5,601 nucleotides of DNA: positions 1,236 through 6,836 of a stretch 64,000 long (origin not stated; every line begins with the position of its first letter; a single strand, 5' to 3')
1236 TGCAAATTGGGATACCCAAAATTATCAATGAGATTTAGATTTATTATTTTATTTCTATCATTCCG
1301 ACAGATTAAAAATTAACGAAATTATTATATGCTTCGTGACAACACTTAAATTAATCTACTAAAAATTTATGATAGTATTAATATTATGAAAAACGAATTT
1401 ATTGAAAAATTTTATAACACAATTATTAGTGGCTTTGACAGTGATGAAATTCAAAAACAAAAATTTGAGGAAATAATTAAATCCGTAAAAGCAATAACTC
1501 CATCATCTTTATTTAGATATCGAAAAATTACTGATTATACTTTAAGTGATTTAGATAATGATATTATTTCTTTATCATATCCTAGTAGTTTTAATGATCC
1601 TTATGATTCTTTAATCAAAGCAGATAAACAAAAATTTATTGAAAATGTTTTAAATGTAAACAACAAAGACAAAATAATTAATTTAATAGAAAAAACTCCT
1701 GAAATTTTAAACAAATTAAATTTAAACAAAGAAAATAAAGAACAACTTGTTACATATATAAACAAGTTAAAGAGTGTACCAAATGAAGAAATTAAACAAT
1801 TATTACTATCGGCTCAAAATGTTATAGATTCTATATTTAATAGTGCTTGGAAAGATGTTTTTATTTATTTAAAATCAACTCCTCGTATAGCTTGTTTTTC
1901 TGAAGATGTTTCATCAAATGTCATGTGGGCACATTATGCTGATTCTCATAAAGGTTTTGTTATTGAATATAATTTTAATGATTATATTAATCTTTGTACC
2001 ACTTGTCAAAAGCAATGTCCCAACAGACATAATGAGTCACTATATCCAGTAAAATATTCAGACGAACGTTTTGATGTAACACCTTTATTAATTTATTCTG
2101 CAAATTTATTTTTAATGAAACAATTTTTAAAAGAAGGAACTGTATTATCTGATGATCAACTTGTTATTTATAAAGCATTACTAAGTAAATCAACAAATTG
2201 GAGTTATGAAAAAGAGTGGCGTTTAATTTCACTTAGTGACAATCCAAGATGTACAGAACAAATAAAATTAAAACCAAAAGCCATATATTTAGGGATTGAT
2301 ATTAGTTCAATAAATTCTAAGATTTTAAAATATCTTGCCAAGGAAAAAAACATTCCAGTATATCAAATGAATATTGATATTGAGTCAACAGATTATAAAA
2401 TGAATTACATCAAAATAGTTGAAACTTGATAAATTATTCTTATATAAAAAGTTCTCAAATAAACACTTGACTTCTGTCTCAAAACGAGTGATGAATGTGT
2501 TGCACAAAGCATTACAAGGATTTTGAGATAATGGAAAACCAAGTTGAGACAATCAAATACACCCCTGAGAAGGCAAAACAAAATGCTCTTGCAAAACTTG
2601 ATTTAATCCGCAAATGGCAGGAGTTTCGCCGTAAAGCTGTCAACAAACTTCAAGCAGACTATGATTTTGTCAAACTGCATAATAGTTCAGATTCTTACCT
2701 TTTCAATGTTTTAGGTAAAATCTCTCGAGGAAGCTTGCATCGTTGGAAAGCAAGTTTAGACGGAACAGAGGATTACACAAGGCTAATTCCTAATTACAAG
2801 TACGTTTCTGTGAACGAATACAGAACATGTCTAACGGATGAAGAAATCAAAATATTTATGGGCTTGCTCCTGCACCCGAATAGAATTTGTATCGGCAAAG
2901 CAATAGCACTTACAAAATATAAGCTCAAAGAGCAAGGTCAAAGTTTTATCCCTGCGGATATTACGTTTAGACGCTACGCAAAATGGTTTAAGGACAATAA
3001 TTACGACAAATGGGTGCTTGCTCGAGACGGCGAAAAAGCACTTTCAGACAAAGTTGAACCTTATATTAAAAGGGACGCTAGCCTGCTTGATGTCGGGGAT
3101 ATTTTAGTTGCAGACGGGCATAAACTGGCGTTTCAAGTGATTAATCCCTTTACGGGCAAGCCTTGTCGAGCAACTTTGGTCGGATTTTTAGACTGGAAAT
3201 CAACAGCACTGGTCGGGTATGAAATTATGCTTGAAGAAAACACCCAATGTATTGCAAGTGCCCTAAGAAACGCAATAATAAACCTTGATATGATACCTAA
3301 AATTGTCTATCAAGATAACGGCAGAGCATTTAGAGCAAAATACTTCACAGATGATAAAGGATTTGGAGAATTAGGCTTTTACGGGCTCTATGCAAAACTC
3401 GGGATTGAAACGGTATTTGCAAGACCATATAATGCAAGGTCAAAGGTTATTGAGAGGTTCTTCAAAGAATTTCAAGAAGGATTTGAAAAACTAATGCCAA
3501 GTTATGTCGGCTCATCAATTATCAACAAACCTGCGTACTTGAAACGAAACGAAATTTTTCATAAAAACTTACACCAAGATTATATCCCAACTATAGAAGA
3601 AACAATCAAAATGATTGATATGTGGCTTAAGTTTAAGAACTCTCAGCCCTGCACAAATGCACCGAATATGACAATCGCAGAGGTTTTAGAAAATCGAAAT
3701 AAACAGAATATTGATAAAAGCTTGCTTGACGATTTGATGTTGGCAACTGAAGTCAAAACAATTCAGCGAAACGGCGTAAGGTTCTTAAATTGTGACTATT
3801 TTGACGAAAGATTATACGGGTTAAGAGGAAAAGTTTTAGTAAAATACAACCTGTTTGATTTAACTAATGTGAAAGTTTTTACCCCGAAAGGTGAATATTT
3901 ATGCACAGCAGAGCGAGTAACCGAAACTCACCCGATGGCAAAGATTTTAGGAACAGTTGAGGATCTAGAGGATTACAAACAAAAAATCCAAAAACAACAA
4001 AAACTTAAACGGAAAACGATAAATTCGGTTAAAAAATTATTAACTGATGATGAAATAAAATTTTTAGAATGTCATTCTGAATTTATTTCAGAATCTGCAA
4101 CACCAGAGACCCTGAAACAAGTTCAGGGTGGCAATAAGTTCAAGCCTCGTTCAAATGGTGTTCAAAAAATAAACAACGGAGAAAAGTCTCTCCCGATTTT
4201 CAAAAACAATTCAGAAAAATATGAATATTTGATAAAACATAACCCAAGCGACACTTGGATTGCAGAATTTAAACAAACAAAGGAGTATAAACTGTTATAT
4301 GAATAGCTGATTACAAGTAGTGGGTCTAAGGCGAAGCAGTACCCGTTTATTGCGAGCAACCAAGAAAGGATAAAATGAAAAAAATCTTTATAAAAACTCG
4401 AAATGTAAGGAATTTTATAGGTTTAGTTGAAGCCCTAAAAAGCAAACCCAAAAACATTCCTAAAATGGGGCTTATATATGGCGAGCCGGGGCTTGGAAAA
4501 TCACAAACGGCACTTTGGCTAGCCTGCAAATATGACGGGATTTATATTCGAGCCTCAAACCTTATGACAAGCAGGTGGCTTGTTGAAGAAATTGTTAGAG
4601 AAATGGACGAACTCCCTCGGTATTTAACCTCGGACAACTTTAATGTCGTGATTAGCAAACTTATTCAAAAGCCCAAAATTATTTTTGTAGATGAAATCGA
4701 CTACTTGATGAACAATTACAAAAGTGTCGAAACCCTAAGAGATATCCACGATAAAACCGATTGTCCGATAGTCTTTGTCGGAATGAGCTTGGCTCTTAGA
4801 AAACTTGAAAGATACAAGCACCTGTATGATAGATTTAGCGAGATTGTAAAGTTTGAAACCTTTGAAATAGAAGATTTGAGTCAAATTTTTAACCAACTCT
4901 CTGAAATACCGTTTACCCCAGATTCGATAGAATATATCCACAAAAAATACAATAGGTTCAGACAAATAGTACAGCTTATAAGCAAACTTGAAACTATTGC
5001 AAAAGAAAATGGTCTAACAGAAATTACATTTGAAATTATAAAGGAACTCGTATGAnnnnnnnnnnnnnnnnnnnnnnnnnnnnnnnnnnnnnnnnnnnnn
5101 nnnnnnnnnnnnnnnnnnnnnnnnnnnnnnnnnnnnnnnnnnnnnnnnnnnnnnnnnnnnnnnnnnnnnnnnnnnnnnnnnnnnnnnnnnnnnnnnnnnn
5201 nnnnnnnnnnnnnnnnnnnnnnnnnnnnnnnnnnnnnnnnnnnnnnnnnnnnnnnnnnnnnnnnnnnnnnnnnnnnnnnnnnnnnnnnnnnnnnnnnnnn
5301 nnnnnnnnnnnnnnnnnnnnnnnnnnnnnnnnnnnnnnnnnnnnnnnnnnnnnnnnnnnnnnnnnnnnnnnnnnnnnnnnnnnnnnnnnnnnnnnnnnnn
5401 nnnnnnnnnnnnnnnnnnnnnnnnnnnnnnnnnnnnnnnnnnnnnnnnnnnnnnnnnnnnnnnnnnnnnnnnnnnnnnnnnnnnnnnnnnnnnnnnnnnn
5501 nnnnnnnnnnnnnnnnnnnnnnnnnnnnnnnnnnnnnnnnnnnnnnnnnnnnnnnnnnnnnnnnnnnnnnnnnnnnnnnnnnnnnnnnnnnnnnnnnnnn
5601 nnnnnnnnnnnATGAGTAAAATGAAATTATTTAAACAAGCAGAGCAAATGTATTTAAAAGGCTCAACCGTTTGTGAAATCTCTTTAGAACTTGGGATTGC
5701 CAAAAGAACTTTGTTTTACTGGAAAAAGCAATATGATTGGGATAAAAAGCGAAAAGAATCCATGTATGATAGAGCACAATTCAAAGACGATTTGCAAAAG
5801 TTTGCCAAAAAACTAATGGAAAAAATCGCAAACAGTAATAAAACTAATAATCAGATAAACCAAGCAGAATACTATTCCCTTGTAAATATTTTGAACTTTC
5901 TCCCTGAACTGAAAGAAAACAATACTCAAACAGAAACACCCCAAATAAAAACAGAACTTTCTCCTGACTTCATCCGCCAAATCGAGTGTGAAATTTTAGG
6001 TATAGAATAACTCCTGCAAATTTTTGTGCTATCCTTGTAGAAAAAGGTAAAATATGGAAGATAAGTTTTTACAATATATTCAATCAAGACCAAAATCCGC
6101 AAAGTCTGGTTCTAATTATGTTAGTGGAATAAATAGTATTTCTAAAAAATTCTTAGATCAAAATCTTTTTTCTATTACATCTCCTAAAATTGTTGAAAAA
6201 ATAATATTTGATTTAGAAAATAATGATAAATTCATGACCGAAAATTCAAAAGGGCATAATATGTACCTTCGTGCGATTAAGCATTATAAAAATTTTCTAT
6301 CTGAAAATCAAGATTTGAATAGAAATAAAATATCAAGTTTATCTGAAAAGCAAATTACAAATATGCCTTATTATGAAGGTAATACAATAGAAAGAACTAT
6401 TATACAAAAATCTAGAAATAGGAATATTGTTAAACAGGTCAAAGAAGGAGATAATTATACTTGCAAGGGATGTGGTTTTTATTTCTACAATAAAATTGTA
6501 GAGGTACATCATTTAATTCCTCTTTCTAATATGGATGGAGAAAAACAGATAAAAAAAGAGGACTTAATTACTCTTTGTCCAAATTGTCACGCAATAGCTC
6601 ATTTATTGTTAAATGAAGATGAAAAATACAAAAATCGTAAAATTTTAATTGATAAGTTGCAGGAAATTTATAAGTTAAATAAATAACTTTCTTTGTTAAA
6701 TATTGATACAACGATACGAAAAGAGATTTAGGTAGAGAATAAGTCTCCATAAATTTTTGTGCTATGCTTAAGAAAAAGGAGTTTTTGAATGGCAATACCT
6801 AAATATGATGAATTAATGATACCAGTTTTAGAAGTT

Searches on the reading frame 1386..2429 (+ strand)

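Call 58: search_protein_families(library=pfam, proteins=[window:1386-2429:+], max_evalue=0.001)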
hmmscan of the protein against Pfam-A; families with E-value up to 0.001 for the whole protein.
window:1386-2429:+ (347 aa): 1 family
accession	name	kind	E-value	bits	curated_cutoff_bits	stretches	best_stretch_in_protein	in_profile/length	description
PF11185.13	DUF2971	-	1.9e-12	48.8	22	1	180-280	1-89/89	Protein of unknown function (DUF2971)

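Call 77: search_protein_families(library=padloc, proteins=[window:1386-2429:+], max_evalue=0.001)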
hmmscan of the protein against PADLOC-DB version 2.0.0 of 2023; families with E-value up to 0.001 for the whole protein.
window:1386-2429:+ (347 aa): 4 families
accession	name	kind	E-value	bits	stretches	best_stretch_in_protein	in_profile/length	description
PDLC04990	PDC-S31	-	5.9e-43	145.5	1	38-341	5-255/259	-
PDLC04992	PDC-S31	-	1.5e-22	78.5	1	145-329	44-203/220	-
PDLC04991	PDC-S31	-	6.1e-21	73.1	1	163-339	62-199/208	-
PDLC04994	PDC-S31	-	6.9e-18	63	1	29-333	6-264/273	-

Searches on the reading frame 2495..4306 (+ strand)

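Call 58: search_protein_families(library=pfam, proteins=[window:2495-4306:+], max_evalue=0.001)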
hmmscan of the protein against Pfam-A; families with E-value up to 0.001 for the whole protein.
window:2495-4306:+ (603 aa): 2 families
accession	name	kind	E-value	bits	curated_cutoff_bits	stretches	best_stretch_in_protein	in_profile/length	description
PF09299.17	Mu-transpos_C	-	4.7e-14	52.6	21.7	1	412-471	1-61/61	Mu transposase, C-terminal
PF00665.32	rve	-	0.00019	22.1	32.6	1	225-313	23-101/102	Integrase core domain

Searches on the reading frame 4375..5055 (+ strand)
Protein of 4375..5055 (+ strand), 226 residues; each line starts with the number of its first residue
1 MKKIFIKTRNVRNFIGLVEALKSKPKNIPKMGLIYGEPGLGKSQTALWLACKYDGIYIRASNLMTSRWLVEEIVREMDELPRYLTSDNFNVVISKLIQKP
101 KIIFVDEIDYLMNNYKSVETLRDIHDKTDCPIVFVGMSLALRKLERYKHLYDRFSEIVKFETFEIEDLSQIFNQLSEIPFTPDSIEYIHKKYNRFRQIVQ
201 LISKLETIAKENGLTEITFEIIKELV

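Call 58: search_protein_families(library=pfam, proteins=[window:4375-5055:+], max_evalue=0.001)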
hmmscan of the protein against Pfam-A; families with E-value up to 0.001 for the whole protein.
window:4375-5055:+ (226 aa): 3 families
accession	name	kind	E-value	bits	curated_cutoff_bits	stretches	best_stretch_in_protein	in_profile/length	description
PF13401.12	AAA_22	-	5.8e-13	49.7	27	1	30-143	6-128/130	AAA domain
PF00004.35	AAA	-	2e-08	35.2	21.2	1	33-161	2-130/131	ATPase family associated with various cellular activities (AAA)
PF05621.17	TniB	-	7.5e-08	32.5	22.4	1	57-157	74-182/189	Bacterial TniB protein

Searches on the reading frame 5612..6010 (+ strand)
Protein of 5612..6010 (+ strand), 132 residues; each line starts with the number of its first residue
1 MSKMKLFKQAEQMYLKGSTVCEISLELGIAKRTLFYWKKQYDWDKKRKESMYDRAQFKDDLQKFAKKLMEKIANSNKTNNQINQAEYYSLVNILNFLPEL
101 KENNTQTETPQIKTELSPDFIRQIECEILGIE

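Call 4: search_protein_families(library=pfam, proteins=[window:5612-6010:+], max_evalue=0.01)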
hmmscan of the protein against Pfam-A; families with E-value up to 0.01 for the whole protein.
window:5612-6010:+ (132 aa): 5 families
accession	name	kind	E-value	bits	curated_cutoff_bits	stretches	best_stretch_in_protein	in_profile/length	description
PF06056.18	Terminase_5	-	5.2e-09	36.3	20.3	1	8-54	4-50/58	Putative ATPase subunit of terminase (gpP-like)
PF01527.26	HTH_Tnp_1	-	0.0006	20.4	24.1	1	12-54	18-57/75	Transposase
PF13022.12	HTH_Tnp_1_2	-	0.0018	18.8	27.9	1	16-75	25-82/122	Helix-turn-helix of insertion element transposase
PF08822.17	DUF1804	-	0.0026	18.1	29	1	8-73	9-80/164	Protein of unknown function (DUF1804)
PF13384.12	HTH_23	-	0.0026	18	24.6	1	12-41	12-41/50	Homeodomain-like domain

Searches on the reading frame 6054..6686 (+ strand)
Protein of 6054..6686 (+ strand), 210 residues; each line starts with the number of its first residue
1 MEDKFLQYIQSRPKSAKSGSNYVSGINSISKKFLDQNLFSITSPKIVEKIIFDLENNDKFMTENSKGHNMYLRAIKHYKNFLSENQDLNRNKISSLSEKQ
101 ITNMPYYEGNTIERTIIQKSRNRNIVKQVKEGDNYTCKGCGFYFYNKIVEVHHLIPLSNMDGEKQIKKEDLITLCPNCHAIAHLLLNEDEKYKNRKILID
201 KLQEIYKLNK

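Call 4: search_protein_families(library=pfam, proteins=[window:6054-6686:+], max_evalue=0.01)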
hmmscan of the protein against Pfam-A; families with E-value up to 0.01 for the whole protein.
window:6054-6686:+ (210 aa): 2 families
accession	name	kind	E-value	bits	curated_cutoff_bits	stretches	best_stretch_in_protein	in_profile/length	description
PF01844.29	HNH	-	1.2e-07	32.2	21.4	1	137-181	1-43/47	HNH endonuclease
PF02591.20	Zn_ribbon_9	-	0.0061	17.1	29.1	0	165-181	16-32/33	C4-type zinc ribbon domain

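Call 77: search_protein_families(library=padloc, proteins=[window:6054-6686:+], max_evalue=0.001)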
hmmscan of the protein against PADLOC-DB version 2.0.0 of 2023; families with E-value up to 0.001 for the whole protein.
window:6054-6686:+ (210 aa): 2 families
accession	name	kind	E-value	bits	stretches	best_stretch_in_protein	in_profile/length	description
PDLC03656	mREase_IV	-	1.3e-06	26.4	1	125-203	199-276/277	Type IV methyl-directed restriction enzyme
PDLC02859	DpdF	-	1.7e-05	21.5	1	129-185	2-55/545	DpdF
